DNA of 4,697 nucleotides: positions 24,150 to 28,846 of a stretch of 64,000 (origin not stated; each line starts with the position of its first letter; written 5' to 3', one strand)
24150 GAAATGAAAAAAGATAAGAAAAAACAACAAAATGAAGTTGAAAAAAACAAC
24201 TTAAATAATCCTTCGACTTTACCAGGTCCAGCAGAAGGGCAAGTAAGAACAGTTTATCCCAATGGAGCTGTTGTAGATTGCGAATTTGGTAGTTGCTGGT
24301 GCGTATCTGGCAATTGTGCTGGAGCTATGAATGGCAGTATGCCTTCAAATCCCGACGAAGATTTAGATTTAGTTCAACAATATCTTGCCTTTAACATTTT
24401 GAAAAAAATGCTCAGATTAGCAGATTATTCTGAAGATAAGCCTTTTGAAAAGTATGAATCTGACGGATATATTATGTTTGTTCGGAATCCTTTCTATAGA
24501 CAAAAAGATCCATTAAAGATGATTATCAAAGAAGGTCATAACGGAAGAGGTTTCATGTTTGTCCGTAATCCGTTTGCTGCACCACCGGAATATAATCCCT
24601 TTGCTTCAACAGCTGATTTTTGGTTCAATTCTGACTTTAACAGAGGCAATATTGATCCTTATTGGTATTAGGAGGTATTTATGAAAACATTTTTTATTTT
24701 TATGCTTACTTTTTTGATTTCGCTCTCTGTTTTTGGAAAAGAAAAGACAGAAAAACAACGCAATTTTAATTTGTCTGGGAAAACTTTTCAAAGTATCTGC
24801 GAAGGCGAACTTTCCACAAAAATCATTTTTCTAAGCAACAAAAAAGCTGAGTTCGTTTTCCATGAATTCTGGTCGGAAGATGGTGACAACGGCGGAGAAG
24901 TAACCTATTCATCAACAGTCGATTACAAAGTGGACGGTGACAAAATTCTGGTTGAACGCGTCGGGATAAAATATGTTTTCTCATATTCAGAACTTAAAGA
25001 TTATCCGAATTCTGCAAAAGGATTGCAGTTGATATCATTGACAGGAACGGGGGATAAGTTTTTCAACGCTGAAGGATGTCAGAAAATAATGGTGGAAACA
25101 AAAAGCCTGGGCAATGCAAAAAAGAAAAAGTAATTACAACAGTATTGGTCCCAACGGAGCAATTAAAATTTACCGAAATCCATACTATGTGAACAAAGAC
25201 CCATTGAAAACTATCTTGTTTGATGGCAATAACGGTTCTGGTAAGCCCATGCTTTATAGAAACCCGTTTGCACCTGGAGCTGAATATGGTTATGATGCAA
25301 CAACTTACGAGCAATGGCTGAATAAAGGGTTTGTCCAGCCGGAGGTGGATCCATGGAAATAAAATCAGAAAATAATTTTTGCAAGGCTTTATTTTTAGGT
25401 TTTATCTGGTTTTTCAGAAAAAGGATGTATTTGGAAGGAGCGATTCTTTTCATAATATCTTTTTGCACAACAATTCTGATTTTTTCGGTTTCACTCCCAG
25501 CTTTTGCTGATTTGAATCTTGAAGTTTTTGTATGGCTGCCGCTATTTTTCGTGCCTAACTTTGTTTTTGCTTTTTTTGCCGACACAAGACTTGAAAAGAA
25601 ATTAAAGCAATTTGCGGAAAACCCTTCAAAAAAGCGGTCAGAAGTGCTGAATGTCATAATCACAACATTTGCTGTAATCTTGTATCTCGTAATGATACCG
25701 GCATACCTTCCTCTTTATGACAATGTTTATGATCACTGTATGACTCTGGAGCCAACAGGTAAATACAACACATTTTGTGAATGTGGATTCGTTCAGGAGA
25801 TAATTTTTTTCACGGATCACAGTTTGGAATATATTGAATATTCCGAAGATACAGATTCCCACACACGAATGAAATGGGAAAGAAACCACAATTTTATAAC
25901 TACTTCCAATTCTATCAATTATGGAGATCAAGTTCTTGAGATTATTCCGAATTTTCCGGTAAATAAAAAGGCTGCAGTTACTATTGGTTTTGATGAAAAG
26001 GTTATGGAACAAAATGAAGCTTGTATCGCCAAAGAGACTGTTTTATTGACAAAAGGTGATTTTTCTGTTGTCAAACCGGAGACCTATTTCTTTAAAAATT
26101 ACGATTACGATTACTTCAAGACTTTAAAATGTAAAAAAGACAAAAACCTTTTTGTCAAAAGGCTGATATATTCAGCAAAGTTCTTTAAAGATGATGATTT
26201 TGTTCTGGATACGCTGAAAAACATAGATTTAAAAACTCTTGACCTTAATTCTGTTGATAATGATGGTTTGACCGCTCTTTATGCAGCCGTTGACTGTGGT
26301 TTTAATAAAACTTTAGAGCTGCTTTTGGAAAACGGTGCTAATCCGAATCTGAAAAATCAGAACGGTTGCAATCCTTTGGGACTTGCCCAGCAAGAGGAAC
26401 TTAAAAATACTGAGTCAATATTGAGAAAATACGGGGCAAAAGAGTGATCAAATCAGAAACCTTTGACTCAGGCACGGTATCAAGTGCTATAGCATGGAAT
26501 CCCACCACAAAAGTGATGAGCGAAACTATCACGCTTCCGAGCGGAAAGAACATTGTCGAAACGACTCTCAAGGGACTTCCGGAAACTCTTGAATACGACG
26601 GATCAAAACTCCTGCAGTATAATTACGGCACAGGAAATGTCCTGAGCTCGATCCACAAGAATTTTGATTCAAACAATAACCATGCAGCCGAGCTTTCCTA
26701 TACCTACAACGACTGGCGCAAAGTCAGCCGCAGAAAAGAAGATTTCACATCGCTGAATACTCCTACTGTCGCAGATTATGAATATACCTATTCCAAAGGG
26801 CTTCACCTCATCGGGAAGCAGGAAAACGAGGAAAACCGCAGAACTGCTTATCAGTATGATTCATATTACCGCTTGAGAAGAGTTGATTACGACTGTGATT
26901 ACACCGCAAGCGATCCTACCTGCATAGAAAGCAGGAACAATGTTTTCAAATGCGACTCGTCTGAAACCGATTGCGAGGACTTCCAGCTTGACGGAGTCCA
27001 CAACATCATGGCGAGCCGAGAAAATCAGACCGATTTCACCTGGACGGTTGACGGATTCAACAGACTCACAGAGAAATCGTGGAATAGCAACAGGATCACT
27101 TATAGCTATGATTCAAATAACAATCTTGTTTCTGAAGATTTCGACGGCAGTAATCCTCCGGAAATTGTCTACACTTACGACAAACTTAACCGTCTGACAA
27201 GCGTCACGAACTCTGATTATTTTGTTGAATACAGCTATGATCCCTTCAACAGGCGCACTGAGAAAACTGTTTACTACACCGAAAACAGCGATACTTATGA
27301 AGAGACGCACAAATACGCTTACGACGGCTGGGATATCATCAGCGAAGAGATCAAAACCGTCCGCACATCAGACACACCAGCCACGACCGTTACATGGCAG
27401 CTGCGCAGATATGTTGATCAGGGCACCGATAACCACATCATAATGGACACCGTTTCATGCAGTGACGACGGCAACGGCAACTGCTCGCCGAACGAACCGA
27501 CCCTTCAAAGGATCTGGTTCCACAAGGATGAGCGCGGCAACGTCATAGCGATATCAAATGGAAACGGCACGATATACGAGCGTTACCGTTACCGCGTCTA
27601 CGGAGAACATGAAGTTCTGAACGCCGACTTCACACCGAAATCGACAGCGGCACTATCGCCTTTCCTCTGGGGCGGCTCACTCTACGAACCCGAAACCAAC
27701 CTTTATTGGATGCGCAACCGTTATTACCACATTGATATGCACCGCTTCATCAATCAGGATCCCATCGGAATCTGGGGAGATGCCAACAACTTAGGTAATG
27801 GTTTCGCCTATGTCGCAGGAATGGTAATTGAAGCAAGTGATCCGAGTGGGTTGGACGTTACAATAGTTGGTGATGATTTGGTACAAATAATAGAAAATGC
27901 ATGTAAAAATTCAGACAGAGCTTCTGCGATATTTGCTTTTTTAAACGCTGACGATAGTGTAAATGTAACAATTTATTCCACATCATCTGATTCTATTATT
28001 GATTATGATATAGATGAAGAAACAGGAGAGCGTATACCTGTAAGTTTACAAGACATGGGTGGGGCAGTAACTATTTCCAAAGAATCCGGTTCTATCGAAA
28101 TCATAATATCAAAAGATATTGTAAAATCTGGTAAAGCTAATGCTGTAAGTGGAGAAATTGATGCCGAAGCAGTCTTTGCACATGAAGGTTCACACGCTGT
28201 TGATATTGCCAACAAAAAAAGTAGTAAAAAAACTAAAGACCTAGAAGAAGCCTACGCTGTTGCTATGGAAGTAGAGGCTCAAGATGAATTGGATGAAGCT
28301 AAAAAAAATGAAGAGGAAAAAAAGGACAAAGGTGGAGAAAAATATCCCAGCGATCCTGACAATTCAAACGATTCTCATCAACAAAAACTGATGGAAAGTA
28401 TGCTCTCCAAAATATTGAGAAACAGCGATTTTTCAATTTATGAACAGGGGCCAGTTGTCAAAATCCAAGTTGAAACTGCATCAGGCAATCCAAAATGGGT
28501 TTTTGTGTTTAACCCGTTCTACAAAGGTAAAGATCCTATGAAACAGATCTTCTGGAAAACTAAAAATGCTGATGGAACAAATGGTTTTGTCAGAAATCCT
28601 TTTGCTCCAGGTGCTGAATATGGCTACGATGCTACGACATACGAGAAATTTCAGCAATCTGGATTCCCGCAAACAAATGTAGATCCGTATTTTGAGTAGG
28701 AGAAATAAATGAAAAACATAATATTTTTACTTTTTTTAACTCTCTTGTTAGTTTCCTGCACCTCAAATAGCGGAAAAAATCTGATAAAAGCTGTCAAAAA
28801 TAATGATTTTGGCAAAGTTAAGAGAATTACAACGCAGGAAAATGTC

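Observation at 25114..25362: Stand-alone 82-aa ORF that is essentially only the tail module, wedged between two immunity-like genes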

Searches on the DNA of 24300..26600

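Call 66: search_rna_families(source=window, start=24300, end=26600, threshold=evalue, max_evalue=1)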
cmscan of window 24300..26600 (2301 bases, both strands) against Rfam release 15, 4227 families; matches with E-value up to 1: 1.
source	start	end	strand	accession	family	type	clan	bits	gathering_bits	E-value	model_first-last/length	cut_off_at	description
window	25400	25508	-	RF00893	MIR854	Gene; miRNA;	-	17.2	50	0.26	75-194/221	no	MIR854 microRNA precursor family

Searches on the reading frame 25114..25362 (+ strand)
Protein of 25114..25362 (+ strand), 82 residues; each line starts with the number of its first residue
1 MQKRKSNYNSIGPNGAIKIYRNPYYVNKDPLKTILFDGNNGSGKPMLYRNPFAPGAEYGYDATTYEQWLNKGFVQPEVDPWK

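Call 8: search_protein_families(library=pfam, proteins=[window:25114-25362:+], max_evalue=0.01)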
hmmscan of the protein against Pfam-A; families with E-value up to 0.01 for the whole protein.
window:25114-25362:+ (82 aa): 0 families

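Call 9: search_protein_families(library=ncbifam, proteins=[window:25114-25362:+], max_evalue=0.01)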
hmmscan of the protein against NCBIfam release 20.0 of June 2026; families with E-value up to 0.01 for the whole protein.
window:25114-25362:+ (82 aa): 0 families

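Call 12: find_homologous_proteins(query=window:25114-25359:+, max_evalue=0.001)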
Query window:25114-25359:+ (82 aa): 56 proteins with E <= 0.001 among 56 candidates.
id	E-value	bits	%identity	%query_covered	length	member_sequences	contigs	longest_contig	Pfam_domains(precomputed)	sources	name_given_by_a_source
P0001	1.1e-49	184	99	100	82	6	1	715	-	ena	-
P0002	2.4e-39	151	84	96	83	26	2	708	-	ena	-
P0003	7.3e-39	150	79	99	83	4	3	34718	-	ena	-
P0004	1.5e-37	145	79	99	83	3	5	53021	-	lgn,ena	-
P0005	4.9e-37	144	78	99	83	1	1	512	-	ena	-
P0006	2.2e-34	135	81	89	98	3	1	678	-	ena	-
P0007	5.5e-33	131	82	79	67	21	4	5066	-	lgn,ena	-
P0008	2.3e-32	129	78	88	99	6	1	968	-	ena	-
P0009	6.0e-32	127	73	89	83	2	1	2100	-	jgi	jgi:hypothetical protein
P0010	1.3e-31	126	84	77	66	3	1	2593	-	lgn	-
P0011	1.9e-30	123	78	83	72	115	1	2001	-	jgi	jgi:hypothetical protein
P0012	8.1e-30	121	69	99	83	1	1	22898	-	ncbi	-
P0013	2.1e-29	119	75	83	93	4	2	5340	-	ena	-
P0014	4.1e-29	118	78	83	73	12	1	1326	-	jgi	jgi:hypothetical protein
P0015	2.9e-28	116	82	73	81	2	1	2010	-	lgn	-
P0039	2.3e-16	78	88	51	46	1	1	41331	-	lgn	-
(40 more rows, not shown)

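Call 14: find_encoding_contigs(protein=P0004, flank=10000, max_places=5)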
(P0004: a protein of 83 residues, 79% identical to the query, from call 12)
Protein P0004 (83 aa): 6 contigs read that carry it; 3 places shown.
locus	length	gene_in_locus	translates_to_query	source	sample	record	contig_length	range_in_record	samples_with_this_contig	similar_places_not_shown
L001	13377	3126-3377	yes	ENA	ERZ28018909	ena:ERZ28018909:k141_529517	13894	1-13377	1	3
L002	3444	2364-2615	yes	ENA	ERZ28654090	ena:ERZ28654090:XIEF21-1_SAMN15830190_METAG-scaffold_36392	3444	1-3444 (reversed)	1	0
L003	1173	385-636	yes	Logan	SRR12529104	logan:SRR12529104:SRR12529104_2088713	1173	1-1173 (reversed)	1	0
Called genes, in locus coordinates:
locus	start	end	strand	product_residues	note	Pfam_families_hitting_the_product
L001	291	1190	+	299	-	-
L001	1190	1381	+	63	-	-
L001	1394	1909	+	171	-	-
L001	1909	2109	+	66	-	-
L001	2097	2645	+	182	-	-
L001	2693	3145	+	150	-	-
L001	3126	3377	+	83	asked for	-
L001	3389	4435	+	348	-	-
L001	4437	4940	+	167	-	-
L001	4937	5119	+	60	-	-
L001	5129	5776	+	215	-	PF12796:Ank_2 (weak)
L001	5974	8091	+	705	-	PF02897:Peptidase_S9_N, PF00326:Peptidase_S9, PF00561:Abhydrolase_1 (faint)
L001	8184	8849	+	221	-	PF00702:Hydrolase, PF08282:Hydrolase_3 (faint), PF12710:HAD (faint), PF13419:HAD_2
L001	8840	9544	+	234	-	PF00483:NTP_transferase (weak), PF12804:NTP_transf_3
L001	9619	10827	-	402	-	PF00155:Aminotran_1_2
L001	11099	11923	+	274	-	PF04383:KilA-N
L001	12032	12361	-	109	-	-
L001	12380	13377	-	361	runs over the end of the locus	PF11185:DUF2971 (weak)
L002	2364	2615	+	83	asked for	-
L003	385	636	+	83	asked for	-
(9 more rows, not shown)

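Call 32: find_encoding_contigs(protein=window:25114-25362:+, flank=10000, max_places=6)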
Protein window:25114-25362:+ (82 aa): 7 contigs read that carry it; 4 places shown.
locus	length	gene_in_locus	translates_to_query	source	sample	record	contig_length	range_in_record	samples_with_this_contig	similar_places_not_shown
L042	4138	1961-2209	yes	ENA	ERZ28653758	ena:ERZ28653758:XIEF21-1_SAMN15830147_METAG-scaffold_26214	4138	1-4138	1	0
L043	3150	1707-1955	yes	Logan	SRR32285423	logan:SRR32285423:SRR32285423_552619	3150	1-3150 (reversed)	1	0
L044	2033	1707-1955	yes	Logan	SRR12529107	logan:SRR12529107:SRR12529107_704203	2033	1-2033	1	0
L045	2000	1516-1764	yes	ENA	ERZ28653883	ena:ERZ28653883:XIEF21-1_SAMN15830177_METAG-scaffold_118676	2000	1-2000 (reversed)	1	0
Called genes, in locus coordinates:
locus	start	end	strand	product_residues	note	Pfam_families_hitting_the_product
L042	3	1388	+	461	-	?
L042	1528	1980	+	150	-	-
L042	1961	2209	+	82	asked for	-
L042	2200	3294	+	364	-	PF12796:Ank_2 (weak), PF00023:Ank (weak)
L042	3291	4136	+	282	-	?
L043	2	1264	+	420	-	?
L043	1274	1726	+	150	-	-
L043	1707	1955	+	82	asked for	-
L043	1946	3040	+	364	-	PF12796:Ank_2 (weak), PF00023:Ank (weak)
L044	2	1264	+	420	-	?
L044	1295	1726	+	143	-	-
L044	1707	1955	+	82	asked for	-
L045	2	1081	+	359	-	?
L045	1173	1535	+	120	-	-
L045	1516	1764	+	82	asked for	-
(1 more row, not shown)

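Call 33: find_encoding_contigs(protein=P0003, flank=10000, max_places=4)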
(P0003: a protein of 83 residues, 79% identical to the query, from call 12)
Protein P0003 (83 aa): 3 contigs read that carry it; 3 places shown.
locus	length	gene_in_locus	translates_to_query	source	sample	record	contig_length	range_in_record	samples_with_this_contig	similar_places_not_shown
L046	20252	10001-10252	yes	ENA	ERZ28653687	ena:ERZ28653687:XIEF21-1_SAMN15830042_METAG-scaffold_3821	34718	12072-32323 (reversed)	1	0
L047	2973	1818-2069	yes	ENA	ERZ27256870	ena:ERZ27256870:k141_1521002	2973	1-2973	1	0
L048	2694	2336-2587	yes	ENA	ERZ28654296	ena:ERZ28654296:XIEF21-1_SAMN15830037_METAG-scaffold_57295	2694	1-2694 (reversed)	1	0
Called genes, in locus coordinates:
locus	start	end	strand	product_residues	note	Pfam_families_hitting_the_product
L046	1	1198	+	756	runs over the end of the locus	PF25023:TEN_YD-shell (weak), PF05593:RHS_repeat (weak)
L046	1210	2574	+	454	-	PF14903:WG_beta_rep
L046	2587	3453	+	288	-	-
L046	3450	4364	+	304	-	-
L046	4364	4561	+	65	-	-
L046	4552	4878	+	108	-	-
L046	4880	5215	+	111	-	-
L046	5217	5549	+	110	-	-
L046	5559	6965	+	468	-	PF14903:WG_beta_rep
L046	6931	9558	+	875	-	PF05593:RHS_repeat (faint)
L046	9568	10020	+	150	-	-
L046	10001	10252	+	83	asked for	-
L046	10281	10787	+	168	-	-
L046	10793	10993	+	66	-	-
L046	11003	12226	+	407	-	PF12796:Ank_2 (weak), PF13857:Ank_5 (faint), PF00023:Ank (faint), PF12796:Ank_2, PF13637:Ank_4 (faint), PF13606:Ank_3 (faint), PF12796:Ank_2 (weak)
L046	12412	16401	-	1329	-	PF01869:BcrAD_BadFG, PF09989:DUF2229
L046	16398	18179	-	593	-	PF21185:RecD_N (weak), PF00580:UvrD-helicase, PF13245:AAA_19, PF13604:AAA_30, PF05127:NAT10_TcmA_helicase, PF01443:Viral_helicase1 (weak), PF18335:SH3_13, PF13538:UvrD_C_2, +2 more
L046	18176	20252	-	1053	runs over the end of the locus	PF00580:UvrD-helicase, PF13245:AAA_19, PF13361:UvrD_C, PF13538:UvrD_C_2 (faint)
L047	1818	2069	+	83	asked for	-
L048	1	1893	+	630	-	?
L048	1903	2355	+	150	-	-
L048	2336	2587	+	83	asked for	-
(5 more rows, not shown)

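Call 59: find_encoding_contigs(protein=P0039, flank=6000, max_places=3)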
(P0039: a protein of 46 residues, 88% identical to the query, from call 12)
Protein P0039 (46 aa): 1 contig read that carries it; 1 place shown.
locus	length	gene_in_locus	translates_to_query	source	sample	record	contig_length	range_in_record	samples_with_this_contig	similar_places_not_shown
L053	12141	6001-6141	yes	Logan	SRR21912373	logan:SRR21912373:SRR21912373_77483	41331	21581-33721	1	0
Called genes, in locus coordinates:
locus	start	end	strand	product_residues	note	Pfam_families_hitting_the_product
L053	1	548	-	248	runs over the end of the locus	PF02544:Steroid_dh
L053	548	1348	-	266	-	-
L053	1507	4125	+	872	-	-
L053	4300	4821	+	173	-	PF02559:CarD_TRCF_RID, PF21095:CarD_C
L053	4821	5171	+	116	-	-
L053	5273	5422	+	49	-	-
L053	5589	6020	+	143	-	-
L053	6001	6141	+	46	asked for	-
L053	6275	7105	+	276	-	-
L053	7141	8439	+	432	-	PF12704:MacB_PCD, PF02687:FtsX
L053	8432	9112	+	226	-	PF00005:ABC_tran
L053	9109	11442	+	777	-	PF08479:POTRA_2 (faint), PF07244:POTRA, PF08478:POTRA_1 (faint), PF07244:POTRA, PF01103:Omp85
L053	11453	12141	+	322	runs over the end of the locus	PF02424:ApbE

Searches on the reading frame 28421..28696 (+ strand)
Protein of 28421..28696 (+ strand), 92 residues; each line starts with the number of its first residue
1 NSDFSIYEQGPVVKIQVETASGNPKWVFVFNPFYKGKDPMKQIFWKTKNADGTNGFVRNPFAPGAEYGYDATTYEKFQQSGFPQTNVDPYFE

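Call 19: find_related_loci(query=A2, collection=genome_contigs, flank=10000)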
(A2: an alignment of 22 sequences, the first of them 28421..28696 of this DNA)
Query A2 (92 aa) in genome_contigs; peptide patterns used: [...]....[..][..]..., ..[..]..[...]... (x = any residue, [..] = any of these).
82 stretches matched a pattern; 50 encode a relative of the query (tblastn E <= 1e-3); 38 distinct loci.
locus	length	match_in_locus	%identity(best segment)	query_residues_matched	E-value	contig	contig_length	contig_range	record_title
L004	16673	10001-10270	80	1-90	1e-49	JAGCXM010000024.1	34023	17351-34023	Bacterium isolate RGIG10212 Yak_Rumen-5__c1084571, whole genome shotgun sequence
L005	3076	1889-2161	82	1-91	8e-50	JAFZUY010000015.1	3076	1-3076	MAG: Lachnospiraceae bacterium isolate RGIG8121 Water_buffalos_Rumen-3__c292918, whole genome shotgun sequence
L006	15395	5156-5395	75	8-92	5e-39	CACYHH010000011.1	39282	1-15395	MAG: uncultured Spirochaetales bacterium isolate RUG11946 genome assembly, contig: RUG11946_asm_11, whole genome shotgun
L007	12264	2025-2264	72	8-92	3e-39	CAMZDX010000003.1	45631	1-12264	MAG TPA_asm: uncultured bacterium isolate SRR10912534_bin.77_metaWRAP_v1.3_MAG genome assembly, contig: ERZ14210014.787,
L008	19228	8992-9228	71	8-91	2e-37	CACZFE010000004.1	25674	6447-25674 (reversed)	MAG: uncultured Spirochaetales bacterium isolate RUG12558 genome assembly, contig: RUG12558_asm_4, whole genome shotgun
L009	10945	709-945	70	8-91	9e-37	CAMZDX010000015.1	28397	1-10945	MAG TPA_asm: uncultured bacterium isolate SRR10912534_bin.77_metaWRAP_v1.3_MAG genome assembly, contig: ERZ14210014.1987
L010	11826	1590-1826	71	8-91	1e-35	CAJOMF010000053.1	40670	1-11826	uncultured bacterium isolate Reindeer_2_mag_13 genome assembly, contig: scaffold_2531, whole genome shotgun sequence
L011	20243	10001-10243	67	8-92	3e-35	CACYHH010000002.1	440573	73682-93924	MAG: uncultured Spirochaetales bacterium isolate RUG11946 genome assembly, contig: RUG11946_asm_2, whole genome shotgun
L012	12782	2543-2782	64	8-92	1e-34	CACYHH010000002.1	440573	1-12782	MAG: uncultured Spirochaetales bacterium isolate RUG11946 genome assembly, contig: RUG11946_asm_2, whole genome shotgun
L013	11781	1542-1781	64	8-92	1e-34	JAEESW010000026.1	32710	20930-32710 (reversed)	MAG: bacterium isolate Tb.RUG.391 NODE_4953_length_32710_cov_1.552527, whole genome shotgun sequence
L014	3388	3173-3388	73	8-84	3e-34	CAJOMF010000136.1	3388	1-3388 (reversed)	uncultured bacterium isolate Reindeer_2_mag_13 genome assembly, contig: scaffold_142843, whole genome shotgun sequence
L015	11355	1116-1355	68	8-92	5e-34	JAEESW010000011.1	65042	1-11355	MAG: bacterium isolate Tb.RUG.391 NODE_1278_length_65042_cov_1.684541, whole genome shotgun sequence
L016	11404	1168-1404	69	8-91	1e-33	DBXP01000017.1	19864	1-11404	MAG TPA_asm: bacterium UBP6_UBA1209 isolate UBA1209 UBA1209_contig_7496, whole genome shotgun sequence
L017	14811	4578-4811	65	8-90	4e-33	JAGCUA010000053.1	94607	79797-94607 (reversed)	Bacterium isolate RGIG10122 Yak_Rumen-4__c1374474, whole genome shotgun sequence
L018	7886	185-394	76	23-92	9e-32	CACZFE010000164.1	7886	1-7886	MAG: uncultured Spirochaetales bacterium isolate RUG12558 genome assembly, contig: RUG12558_asm_164, whole genome shotgu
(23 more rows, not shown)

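Call 23: search_protein_representatives(alignment_id=A2)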
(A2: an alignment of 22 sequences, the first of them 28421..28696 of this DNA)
Query: 22 sequences, 97 profile positions. Proteins with E-value up to 0.001 (for the whole library): 64; up to 1e-10: 42; up to 1e-30: 12. The best 64 are listed.
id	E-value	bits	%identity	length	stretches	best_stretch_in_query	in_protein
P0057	4.4e-38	145.4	-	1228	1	1-97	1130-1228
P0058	1.4e-36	140.5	-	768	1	2-96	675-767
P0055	4.3e-36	139.0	-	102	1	2-97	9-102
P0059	3.1e-35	136.3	-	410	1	6-97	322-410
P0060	1.8e-34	133.8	-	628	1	14-96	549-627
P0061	6.6e-34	132.0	-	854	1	13-96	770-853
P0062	1.5e-33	130.9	-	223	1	4-95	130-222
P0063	2.9e-32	126.7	-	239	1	4-96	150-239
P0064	4.4e-32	126.1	-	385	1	7-96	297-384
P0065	1.8e-31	124.2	-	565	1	5-96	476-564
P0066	5.5e-31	122.6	-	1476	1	7-96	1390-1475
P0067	6.7e-31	122.4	-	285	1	5-97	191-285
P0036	5.3e-30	119.5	-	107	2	29-96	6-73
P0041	6.1e-30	119.3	-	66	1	32-97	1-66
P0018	4.8e-29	116.4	-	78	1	23-95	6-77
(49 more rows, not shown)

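Call 54: search_solved_structures(query=A2, max_evalue=1)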
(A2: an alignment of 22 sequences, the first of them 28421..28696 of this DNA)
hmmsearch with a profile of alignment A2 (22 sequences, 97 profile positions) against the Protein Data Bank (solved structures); distinct sequences matched with E-value up to 1: 0.
